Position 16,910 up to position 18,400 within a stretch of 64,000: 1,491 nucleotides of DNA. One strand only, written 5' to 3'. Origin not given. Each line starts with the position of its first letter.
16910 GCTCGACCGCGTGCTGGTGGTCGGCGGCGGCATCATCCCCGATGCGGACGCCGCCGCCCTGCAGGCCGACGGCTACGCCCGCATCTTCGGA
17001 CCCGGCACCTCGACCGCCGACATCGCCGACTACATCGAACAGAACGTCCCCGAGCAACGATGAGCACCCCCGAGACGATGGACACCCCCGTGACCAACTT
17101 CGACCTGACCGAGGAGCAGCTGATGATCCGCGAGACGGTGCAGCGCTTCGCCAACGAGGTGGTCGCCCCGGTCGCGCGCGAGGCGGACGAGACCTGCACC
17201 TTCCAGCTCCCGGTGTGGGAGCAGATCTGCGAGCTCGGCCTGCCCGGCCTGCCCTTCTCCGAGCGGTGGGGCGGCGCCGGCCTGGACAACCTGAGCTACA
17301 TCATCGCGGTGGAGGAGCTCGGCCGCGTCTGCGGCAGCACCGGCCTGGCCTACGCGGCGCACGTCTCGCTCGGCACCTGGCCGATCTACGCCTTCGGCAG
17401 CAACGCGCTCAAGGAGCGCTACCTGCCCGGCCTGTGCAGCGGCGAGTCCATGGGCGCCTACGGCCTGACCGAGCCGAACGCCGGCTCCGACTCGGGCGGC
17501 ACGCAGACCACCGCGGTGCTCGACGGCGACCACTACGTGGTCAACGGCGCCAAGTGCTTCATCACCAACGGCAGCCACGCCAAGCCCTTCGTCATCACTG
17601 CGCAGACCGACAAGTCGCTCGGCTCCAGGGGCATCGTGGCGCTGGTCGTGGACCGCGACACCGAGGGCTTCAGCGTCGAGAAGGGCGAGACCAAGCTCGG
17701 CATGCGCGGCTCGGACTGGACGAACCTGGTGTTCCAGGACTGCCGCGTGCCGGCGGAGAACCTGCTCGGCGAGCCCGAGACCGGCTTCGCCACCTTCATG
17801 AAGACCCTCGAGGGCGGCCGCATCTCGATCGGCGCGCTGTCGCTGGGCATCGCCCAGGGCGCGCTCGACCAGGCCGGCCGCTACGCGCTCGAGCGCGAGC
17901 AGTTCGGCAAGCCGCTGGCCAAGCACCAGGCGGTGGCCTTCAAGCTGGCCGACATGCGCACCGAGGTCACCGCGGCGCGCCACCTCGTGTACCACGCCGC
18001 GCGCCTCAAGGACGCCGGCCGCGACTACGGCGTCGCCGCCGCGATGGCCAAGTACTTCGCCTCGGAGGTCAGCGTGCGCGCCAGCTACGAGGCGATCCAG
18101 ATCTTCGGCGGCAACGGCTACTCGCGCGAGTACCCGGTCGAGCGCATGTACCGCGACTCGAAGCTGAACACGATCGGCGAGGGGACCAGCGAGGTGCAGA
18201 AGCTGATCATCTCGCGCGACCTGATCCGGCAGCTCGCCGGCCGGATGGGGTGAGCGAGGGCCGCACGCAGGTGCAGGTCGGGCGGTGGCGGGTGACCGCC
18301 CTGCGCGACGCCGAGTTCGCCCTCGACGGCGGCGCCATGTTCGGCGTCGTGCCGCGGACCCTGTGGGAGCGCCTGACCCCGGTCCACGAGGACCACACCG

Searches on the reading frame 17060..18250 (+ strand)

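Call 70: search_protein_families(library=pfam, proteins=[window:17060-18250:+], max_evalue=0.0001)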
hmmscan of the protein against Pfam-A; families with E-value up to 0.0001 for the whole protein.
window:17060-18250:+ (397 aa): 5 families
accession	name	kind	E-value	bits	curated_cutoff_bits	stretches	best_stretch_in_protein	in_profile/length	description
PF00441.29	Acyl-CoA_dh_1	-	8.8e-53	178.9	22.4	1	241-388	2-149/150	Acyl-CoA dehydrogenase, C-terminal domain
PF02771.21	Acyl-CoA_dh_N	-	1e-37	129.4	22.9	1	17-129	1-113/113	Acyl-CoA dehydrogenase, N-terminal domain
PF02770.24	Acyl-CoA_dh_M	-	6.9e-25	87.5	33.3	1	133-228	1-97/97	Acyl-CoA dehydrogenase, middle domain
PF08028.16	Acyl-CoA_dh_2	-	2.1e-22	80.3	22.7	1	256-368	2-124/134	Acyl-CoA dehydrogenase, C-terminal domain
PF22924.1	ACOX_C_alpha1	-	7.7e-05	23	27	0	284-388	60-168/169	Acyl-CoA oxidase, C-alpha1 domain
